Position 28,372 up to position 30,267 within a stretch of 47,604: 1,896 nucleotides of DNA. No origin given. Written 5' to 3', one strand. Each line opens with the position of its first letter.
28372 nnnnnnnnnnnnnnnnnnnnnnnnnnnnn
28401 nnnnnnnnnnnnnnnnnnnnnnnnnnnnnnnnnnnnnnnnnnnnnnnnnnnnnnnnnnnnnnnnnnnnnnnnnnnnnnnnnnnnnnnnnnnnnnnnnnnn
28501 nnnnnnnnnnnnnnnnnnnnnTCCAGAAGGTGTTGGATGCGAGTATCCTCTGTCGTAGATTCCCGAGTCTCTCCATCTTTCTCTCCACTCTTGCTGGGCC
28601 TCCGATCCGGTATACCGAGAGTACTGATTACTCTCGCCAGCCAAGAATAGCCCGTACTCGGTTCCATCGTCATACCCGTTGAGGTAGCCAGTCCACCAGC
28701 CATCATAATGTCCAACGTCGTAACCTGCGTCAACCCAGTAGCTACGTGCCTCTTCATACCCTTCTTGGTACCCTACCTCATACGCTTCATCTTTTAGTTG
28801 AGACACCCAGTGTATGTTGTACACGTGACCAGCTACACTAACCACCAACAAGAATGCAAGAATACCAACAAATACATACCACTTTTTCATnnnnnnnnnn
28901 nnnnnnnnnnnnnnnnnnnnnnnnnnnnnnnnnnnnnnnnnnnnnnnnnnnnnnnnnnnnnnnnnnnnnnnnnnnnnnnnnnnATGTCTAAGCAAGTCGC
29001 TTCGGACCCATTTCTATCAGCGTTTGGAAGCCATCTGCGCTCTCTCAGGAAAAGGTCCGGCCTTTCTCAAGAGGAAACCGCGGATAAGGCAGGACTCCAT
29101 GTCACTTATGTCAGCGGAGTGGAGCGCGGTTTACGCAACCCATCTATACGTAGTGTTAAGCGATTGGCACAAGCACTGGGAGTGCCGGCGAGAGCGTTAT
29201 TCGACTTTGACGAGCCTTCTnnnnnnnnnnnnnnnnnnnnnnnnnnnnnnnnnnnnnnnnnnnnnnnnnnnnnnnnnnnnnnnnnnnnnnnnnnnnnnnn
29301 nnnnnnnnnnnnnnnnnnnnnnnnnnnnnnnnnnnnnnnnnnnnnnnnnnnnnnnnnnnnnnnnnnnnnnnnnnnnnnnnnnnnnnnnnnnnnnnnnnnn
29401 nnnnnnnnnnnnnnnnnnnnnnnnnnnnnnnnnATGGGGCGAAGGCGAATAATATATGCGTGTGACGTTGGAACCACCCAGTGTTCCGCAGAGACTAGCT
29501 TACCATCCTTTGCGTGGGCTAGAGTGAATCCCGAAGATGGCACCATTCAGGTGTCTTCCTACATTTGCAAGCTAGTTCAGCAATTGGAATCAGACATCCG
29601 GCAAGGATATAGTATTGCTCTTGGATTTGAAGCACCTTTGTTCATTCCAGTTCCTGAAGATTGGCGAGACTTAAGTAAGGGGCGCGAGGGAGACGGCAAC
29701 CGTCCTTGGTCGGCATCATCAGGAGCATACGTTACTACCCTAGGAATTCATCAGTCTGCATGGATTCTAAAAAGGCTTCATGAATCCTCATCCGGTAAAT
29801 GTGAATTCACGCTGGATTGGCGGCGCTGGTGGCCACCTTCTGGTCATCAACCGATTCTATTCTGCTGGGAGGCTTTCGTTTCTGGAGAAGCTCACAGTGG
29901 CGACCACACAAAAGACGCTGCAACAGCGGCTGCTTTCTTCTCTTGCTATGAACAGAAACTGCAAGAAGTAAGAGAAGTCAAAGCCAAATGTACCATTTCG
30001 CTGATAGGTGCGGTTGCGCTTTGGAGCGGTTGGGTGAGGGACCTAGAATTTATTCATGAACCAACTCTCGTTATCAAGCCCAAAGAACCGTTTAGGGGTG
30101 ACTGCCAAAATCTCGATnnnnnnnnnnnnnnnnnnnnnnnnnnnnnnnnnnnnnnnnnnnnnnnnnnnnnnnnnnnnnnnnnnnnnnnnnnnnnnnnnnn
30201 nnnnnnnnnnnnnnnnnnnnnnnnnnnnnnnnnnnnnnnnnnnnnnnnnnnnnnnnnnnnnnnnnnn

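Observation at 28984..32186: Candidate defence locus: XRE regulator, RNase H-fold-like protein and a TIR-like-TPR fusion without an NTPase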

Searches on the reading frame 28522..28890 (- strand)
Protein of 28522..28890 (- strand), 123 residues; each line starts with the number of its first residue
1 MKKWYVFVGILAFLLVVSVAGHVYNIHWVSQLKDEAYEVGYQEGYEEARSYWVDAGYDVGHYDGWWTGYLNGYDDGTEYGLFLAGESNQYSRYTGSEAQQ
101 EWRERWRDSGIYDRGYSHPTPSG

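Call 79: search_protein_families(library=pfam, proteins=[window:28522-28890:-], max_evalue=0.00001)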
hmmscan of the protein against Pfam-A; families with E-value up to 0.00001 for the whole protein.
window:28522-28890:- (123 aa): 0 families

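Call 81: search_protein_families(library=phrogs, proteins=[window:28522-28890:-], max_evalue=0.01)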
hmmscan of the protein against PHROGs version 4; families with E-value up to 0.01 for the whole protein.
window:28522-28890:- (123 aa): 1 family
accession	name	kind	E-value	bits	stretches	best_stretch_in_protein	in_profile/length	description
phrog_4785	-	unknown function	0.00068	21.1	1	29-80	35-86/94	-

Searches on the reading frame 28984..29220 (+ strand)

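Call 3: search_protein_families(library=pfam, proteins=[window:28984-29220:+], max_evalue=1)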
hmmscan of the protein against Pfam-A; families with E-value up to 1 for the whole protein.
window:28984-29220:+ (79 aa): 9 families
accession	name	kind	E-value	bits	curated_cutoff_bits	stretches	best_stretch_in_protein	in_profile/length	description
PF01381.28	HTH_3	-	5.9e-17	61.9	23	1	18-70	1-53/55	Helix-turn-helix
PF13560.12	HTH_31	-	5.9e-16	59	27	1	13-69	1-58/64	Helix-turn-helix domain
PF12844.13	HTH_19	-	7.9e-07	29.3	30.2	1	15-73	1-59/64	Helix-turn-helix domain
PF05979.17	DUF896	-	0.02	15.2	24.2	1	18-52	9-43/64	Bacterial protein of unknown function (DUF896)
PF13413.12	HTH_25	-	0.057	13.7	24.6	1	18-49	2-33/62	Helix-turn-helix domain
PF13443.12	HTH_26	-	0.089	13.5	22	1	17-68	1-53/63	Cro/C1-type HTH DNA-binding domain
PF13412.12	HTH_24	-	0.15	12.1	21.9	0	18-40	9-31/48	Winged helix-turn-helix DNA-binding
PF13693.12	HTH_35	-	0.2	12.1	25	1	21-73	11-59/75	Winged helix-turn-helix DNA-binding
PF13744.12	HTH_37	-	0.24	11.7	27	1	15-66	20-72/80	Helix-turn-helix domain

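Call 4: search_protein_families(library=padloc, proteins=[window:28984-29220:+], max_evalue=1)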
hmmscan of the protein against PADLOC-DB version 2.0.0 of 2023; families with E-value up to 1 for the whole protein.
window:28984-29220:+ (79 aa): 21 families
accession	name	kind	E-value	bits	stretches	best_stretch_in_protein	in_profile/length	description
PDLC03665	Control_protein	-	3.5e-19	66.8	1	14-76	9-72/77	control protein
PDLC03664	Control_protein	-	1.7e-14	52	1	11-73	11-73/74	control protein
PDLC02926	HTH_VI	-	1.3e-13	49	1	14-77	2-65/92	-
PDLC04142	capH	-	7e-12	44.3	1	13-73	6-66/103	capH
PDLC03666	Control_protein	-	1.7e-11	42.4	1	13-69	6-62/77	control protein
PDLC03668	Control_protein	-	1.8e-08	32.8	1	16-73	11-68/79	control protein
PDLC03671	Control_protein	-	2.1e-08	32.3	1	17-67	18-68/84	control protein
PDLC03954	RmrA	-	7e-08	29.8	1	15-71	12-68/380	-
PDLC03949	RmrA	-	1e-07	29.1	1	17-73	6-62/363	-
PDLC03953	RmrA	-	1.2e-07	29.4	1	13-70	5-62/373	-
PDLC03946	RmrA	-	8.2e-07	26.1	1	17-74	6-63/357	-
PDLC03951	RmrA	-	1.1e-05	22.7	1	15-72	10-67/400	-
PDLC03952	RmrA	-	1.4e-05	22.2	1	16-70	25-79/395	-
PDLC03536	REase_II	-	1.5e-05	22.8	1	18-76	15-70/237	Type II restriction enzyme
PDLC03955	RmrA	-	2e-05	22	1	18-73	25-79/371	-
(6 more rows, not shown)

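Call 5: search_protein_families(library=ncbifam, proteins=[window:28984-29220:+], max_evalue=1)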
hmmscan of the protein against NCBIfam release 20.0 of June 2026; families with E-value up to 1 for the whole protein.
window:28984-29220:+ (79 aa): 20 families
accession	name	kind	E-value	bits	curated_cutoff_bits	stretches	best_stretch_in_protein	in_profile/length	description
NF041951.1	phage_RstR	subfamily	5.5e-12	45.9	80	1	14-69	3-58/108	RstR family transcriptional repressor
TIGR03070.1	couple_hipB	subfamily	2.7e-11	43.3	71.65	1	13-67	2-56/58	type II toxin-antitoxin system Y4mF family antitoxin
NF006015.0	PRK08154.1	subfamily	4.1e-11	42.6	204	1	3-73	20-90/314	anaerobic benzoate catabolism transcriptional regulator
NF046032.1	TransRegSlrRBacil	equivalog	3.5e-09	36.9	250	1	15-75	3-64/149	HTH-type transcriptional regulator SlrR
NF010465.0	PRK13890.1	equivalog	2.1e-07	31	96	1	18-74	11-66/121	conjugal transfer protein TrbA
NF007408.0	PRK09943.1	equivalog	5.9e-07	29.2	211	1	13-74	7-68/185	HTH-type transcriptional regulator PuuR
NF041677.1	trans_regClgR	equivalog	1.8e-05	24.8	170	1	14-70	9-65/113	transcriptional regulator ClgR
NF038139.1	Reg_Aceta_RamB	equivalog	2.4e-05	23.2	700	1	15-74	4-62/465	acetate metabolism transcriptional regulator RamB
TIGR00270.2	TIGR00270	equivalog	2.8e-05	24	110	1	13-67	75-129/159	multiprotein bridging factor aMBF1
NF047948.1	male_kill_WMK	equivalog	5.9e-05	22.7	300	1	15-73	7-65/300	WO male-killing family protein Wmk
NF050110.1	TransRegBldD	equivalog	9.5e-05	22.2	250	1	11-73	6-70/162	transcriptional regulator BldD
NF007257.0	PRK09706.1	subfamily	0.00066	19.5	101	1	13-67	5-59/135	transcriptional repressor DicA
NF058600.1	TransRegSco1979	equivalog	0.0013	17.8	350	1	14-69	9-64/280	Sco1979 family transcriptional regulator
TIGR03830.1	CxxCG_CxxCG_HTH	subfamily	0.013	15.3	61.8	1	15-57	67-109/127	type II TA system antitoxin MqsA family protein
NF008109.0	PRK10856.1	equivalog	0.022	14.5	208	1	13-49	14-50/334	cytoskeleton protein RodZ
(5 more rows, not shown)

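Call 81: search_protein_families(library=phrogs, proteins=[window:28984-29220:+], max_evalue=0.01)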
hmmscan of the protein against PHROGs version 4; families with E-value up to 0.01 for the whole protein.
window:28984-29220:+ (79 aa): 22 families
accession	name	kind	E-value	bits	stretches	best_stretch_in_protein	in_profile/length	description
phrog_5823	-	transcription regulation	2.4e-14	54.3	1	13-73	6-67/404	transcriptional regulator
phrog_1373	-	transcription regulation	1.2e-11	45.9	1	15-73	65-123/166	transcriptional regulator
phrog_8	-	transcription regulation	1.2e-11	45.6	1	13-72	76-135/346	transcriptional regulator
phrog_3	-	transcription regulation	2.8e-10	41.5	1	13-77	88-150/430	transcriptional repressor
phrog_2439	-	transcription regulation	4.3e-10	40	1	15-75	9-69/367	transcriptional regulator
phrog_2328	-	transcription regulation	9.8e-10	39.3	1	12-75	14-77/128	transcriptional repressor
phrog_7241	-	transcription regulation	8.2e-09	36.6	1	16-72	64-120/122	transcriptional regulator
phrog_4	-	transcription regulation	6.1e-08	33.1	1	13-75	136-194/400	transcriptional repressor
phrog_2967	-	transcription regulation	1e-06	29.5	1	13-78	10-75/225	transcriptional regulator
phrog_2104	-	unknown function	1.1e-06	29.8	1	17-68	43-94/103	-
phrog_2339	-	DNA, RNA and nucleotide metabolism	1.6e-05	25.8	1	15-67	27-80/98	HTH DNA binding protein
phrog_4836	-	transcription regulation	0.00018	22.2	1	11-67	73-129/194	CII-like regulator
phrog_9908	-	DNA, RNA and nucleotide metabolism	0.00019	21.7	1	14-70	14-70/282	DNA binding protein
phrog_6831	-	transcription regulation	0.00029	21.8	1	24-62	16-55/68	transcriptional regulator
phrog_38027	-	transcription regulation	0.0011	20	1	7-75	62-130/143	transcriptional repressor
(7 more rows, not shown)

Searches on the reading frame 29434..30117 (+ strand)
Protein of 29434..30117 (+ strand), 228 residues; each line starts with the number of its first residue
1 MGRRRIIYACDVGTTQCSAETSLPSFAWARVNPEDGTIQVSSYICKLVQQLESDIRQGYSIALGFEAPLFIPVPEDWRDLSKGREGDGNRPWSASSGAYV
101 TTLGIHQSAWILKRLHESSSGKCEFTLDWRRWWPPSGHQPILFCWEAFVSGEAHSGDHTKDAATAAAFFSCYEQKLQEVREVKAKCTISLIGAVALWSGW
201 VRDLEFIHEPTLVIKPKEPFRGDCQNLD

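Call 3: search_protein_families(library=pfam, proteins=[window:29434-30117:+], max_evalue=1)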
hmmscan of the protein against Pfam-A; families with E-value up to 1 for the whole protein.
window:29434-30117:+ (228 aa): 0 families

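Call 4: search_protein_families(library=padloc, proteins=[window:29434-30117:+], max_evalue=1)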
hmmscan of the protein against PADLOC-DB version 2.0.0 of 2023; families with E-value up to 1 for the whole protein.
window:29434-30117:+ (228 aa): 0 families

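Call 5: search_protein_families(library=ncbifam, proteins=[window:29434-30117:+], max_evalue=1)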
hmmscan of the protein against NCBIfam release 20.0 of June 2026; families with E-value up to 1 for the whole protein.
window:29434-30117:+ (228 aa): 1 family
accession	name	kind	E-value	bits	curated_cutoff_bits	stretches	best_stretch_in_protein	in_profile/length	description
TIGR03286.1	methan_mark_15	hypoth_equivalog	0.031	13.2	455.75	1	142-214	314-385/404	methanogenesis marker 15 protein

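Call 11: find_homologous_proteins(query=window:29434-30117:+)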
Query window:29434-30117:+ (228 aa): 513 proteins with E <= 0.001 among 687 candidates; the best 120 are listed.
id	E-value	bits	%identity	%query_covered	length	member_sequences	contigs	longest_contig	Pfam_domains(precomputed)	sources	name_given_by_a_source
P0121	1.4e-140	485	90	100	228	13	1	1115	-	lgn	-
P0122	3.3e-129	447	83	100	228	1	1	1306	-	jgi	jgi:hypothetical protein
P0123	2.2e-115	402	77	98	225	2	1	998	-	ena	-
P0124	1.3e-114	400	75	100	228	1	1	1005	-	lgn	-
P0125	3.6e-114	398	77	100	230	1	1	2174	-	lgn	-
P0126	4.5e-110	385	75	100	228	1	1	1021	-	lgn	-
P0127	1.6e-106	373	72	100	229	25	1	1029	-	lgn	-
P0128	7.8e-105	368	70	100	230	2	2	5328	-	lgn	-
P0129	3.4e-103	362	71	100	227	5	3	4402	-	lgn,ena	-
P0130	2.8e-102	359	69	100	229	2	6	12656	-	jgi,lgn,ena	jgi:hypothetical protein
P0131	3.9e-102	359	70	100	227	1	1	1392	-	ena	-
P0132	1.3e-99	351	72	98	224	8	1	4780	-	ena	-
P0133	1.6e-99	350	68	100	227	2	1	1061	-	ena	-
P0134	2.4e-99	350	69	100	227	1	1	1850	-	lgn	-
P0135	2.9e-99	349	68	100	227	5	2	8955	-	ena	-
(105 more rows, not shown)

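Call 27: find_related_loci(query=A3, collection=metagenome_contigs, flank=6000)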
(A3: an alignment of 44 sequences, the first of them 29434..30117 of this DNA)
Query A3 (228 aa) in metagenome_contigs; peptide patterns used: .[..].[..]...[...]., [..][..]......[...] (x = any residue, [..] = any of these).
404 stretches matched a pattern; 278 encode a relative of the query (tblastn E <= 1e-3); the best 80 are kept; 80 distinct loci.
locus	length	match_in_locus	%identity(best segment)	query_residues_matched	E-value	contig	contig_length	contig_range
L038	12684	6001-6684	92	1-228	3e-142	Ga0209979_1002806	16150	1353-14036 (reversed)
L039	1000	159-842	86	1-228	3e-146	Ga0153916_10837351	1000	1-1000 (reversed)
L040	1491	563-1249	72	1-228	2e-117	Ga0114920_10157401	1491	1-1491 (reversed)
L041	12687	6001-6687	72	1-228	9e-109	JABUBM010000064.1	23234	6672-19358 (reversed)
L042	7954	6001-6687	72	1-228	3e-105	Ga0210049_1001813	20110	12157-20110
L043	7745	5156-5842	72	1-228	3e-105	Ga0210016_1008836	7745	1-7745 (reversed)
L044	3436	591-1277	69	1-228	1e-106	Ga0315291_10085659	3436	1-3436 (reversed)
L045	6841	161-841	68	1-228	8e-103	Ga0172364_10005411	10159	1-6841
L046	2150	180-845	68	4-225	4e-105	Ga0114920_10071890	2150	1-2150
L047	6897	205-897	65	1-228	2e-95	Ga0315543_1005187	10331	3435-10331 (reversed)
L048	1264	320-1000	62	4-227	2e-96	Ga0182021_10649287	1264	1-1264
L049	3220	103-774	61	4-225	5e-90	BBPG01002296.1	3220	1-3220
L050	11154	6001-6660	62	1-225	3e-88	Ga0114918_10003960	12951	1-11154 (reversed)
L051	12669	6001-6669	59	4-225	3e-86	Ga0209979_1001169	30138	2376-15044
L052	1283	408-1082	60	4-227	7e-93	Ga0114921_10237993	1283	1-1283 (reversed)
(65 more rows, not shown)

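Call 37: predict_structure(alignment_id=A3)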
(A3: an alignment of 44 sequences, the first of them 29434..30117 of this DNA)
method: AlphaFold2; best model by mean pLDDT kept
length: 228 residues; sequences in the alignment: 44
mean_pLDDT: 91.9   pTM: 0.91
mean pLDDT of the five models: 91.9, 91.8, 89.5, 88.5, 88.5
residues with pLDDT >= 90: 171; 70-90: 52; 50-70: 4; < 50: 1
segments of 3 or more residues with pLDDT < 50: none
pLDDT, mean of each block of 10 residues (from residue 1): 87 94 96 96 98 96 94 87 75 80 96 94 92 88 95 94 98 91 83 97 94 95 96
secondary structure, 60 per line:
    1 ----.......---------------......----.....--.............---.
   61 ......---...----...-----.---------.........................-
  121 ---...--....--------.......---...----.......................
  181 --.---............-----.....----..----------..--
elements in order: E5-11 E27-32 E37-41 H44-56 E60-66 E70-72 H95-119 E124-126 H129-132 E141-147 H158-179 E187-189 H190-198 H204-208

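Call 41: fold_search(model_id=the predicted structure, library=pdb)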
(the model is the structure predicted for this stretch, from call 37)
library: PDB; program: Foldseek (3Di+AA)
matches with E <= 10: 828; with E <= 0.001: 0
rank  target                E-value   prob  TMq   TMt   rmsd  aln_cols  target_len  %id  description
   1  7ou2_A                2.6e-02  0.20  0.18  0.07  15.2       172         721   12  The structure of MutS bound to two molecules of ADP (released 2022-01-12)
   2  3zlj_A                3.0e-02  0.72  0.18  0.06   4.0        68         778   10  CRYSTAL STRUCTURE OF FULL-LENGTH E.COLI DNA MISMATCH REPAIR PROTEIN MUTS D835R MUTANT IN COMPLEX WITH GT MISMATCHED DN (released 2013-07-17)
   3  3zlj_B                4.1e-02  0.66  0.18  0.06   3.9        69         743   12  CRYSTAL STRUCTURE OF FULL-LENGTH E.COLI DNA MISMATCH REPAIR PROTEIN MUTS D835R MUTANT IN COMPLEX WITH GT MISMATCHED DN (released 2013-07-17)
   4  7oto_A                4.3e-02  0.28  0.18  0.07  10.3       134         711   11  The structure of MutS bound to two molecules of AMPPNP (released 2022-01-12)
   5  5klq_B                4.3e-02  0.18  0.23  0.18   9.0       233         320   12  Crystal structure of HopZ1a in complex with IP6 and CoA (released 2016-08-17)
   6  7oto_B                5.2e-02  0.13  0.15  0.06  16.2       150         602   11  The structure of MutS bound to two molecules of AMPPNP (released 2022-01-12)
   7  6ueh                  5.9e-02  0.20  0.20  0.11  11.3       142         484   13  Crystal structure of a ruminal GH26 endo-beta-1,4-mannanase (released 2020-03-11)
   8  1wb9_B                6.3e-02  0.54  0.18  0.06   4.1        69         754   12  Crystal Structure of E. coli DNA Mismatch Repair enzyme MutS, E38T mutant, in complex with a G.T mismatch (released 2006-01-18)
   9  7ou2_B                6.3e-02  0.16  0.19  0.07  14.9       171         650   11  The structure of MutS bound to two molecules of ADP (released 2022-01-12)
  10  7aib_A                6.7e-02  0.57  0.17  0.06   3.6        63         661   11  MutS-MutL in clamp state (released 2021-03-31)
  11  4ojv                  6.7e-02  0.33  0.29  0.21   9.4       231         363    9  Crystal structure of unliganded yeast PDE1 (released 2014-12-03)
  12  1nne_B                6.7e-02  0.15  0.17  0.06  14.5       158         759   11  Crystal Structure of the MutS-ADPBeF3-DNA complex (released 2003-05-20)
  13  5ejk_B                8.2e-02  0.16  0.16  0.15  14.6       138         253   12  Crystal structure of the Rous sarcoma virus intasome (released 2016-02-17)
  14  1w7a_B                9.9e-02  0.47  0.18  0.06   3.9        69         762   12  ATP bound MutS (released 2004-09-10)
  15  5cz1_A                9.9e-02  0.12  0.15  0.19  14.2       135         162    7  Crystal structure of the catalytic core domain of MMTV integrase (released 2016-02-17)
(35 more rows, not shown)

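Call 45: search_protein_families(library=pfam, alignment_id=A6, max_evalue=0.0001)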
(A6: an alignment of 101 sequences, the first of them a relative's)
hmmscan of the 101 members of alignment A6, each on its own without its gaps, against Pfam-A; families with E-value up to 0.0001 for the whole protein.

A. member 1, L038:5813-6016:+ (68 aa): 0 families

B. families by the number of members that match (of 101 scanned): 65 families (the first 25 are shown)
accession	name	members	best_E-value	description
PF07669.17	Eco57I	2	1.3e-31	Eco57I restriction-modification methylase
PF00155.27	Aminotran_1_2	2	3.6e-21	Aminotransferase class I and II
PF12728.13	HTH_17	2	2.3e-11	Helix-turn-helix domain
PF02384.22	N6_Mtase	2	6.9e-09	N-6 DNA Methylase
PF09413.15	DUF2007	2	8.4e-08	Putative prokaryotic signal transducing protein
PF07478.18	Dala_Dala_lig_C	1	3.8e-76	D-ala D-ala ligase C-terminus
PF03483.22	B3_4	1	4.9e-62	B3/4 domain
PF17759.6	tRNA_synthFbeta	1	2.3e-46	Phenylalanyl tRNA synthetase beta chain CLM domain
PF25174.1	Beta-prop_THOC3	1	1.5e-35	THOC3 beta-propeller domain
PF03573.19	OprD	1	4.3e-35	outer membrane porin, OprD family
PF03147.19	FDX-ACB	1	1.5e-30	Ferredoxin-fold anticodon binding domain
PF01497.23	Peripla_BP_2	1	1e-27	Periplasmic binding protein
PF23414.1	Beta-prop_EML_2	1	7.4e-25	Echinoderm microtubule-associated protein second beta-propeller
PF03572.23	Peptidase_S41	1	3.7e-24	Peptidase family S41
PF04055.27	Radical_SAM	1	4e-24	Radical SAM superfamily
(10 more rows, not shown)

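Call 81: search_protein_families(library=phrogs, proteins=[window:29434-30117:+], max_evalue=0.01)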
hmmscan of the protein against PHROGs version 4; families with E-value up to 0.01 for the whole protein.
window:29434-30117:+ (228 aa): 0 families

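Call 85: find_related_loci(query=A3, collection=viral_contigs, flank=8000)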
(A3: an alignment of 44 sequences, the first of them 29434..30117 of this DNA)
Query A3 (228 aa) in viral_contigs; peptide patterns used: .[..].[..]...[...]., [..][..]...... (x = any residue, [..] = any of these).
5 stretches matched a pattern, but none encodes a relative of the query by tblastn (E <= 1e-3).

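Call 86: fold_search(model_id=the predicted structure, library=viral)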
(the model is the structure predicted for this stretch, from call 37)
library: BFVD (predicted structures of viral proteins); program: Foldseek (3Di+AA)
matches with E <= 10: 487; with E <= 0.001: 0
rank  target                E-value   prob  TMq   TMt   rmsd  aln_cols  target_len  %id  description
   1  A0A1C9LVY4            1.6e-02  0.35  0.26  0.20  16.0       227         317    9  (no name in the UniProt tables at hand)
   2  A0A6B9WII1            2.2e-02  0.44  0.24  0.22   7.8       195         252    9  Terminase [Escherichia phage nepoznato]
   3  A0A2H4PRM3            2.4e-02  0.35  0.24  0.32  14.1       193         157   11  ribonuclease H [Proteus phage PM135]
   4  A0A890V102            3.0e-02  0.66  0.32  0.42   7.4       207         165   10  Holliday junction resolvase [Microbacterium phage Shocker]
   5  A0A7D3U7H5            3.0e-02  0.21  0.25  0.29  13.4       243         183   11  (no name in the UniProt tables at hand)
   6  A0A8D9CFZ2            3.4e-02  0.33  0.25  0.32   9.6       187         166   10  Putative Ribonuclease HI [uncultured marine phage]
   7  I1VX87                3.4e-02  0.25  0.22  0.24   8.6       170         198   10  (no name in the UniProt tables at hand)
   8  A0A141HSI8            3.6e-02  0.20  0.24  0.28  13.0       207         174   15  (no name in the UniProt tables at hand)
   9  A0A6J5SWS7            3.8e-02  0.57  0.32  0.44   7.0       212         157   12  Uncharacterized protein [uncultured Caudovirales phage]
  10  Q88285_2              3.8e-02  0.20  0.24  0.07  14.7       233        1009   11  (no name in the UniProt tables at hand)
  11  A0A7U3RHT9            4.1e-02  0.18  0.23  0.24  17.9       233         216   14  (no name in the UniProt tables at hand)
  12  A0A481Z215            5.9e-02  0.30  0.22  0.06   8.2       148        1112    7  DNA mismatch repair ATPase [Pithovirus LCPAC101]
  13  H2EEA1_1              6.3e-02  0.38  0.23  0.08   8.8       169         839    7  Putative DNA mismatch repair protein MutS-like protein [Moumouvirus sp. 'Monve']
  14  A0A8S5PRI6            6.3e-02  0.35  0.24  0.27   6.4       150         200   11  Uncharacterized protein [Podoviridae sp. ct8dV2]
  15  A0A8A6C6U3            6.7e-02  0.21  0.28  0.32  12.4       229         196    9  (no name in the UniProt tables at hand)
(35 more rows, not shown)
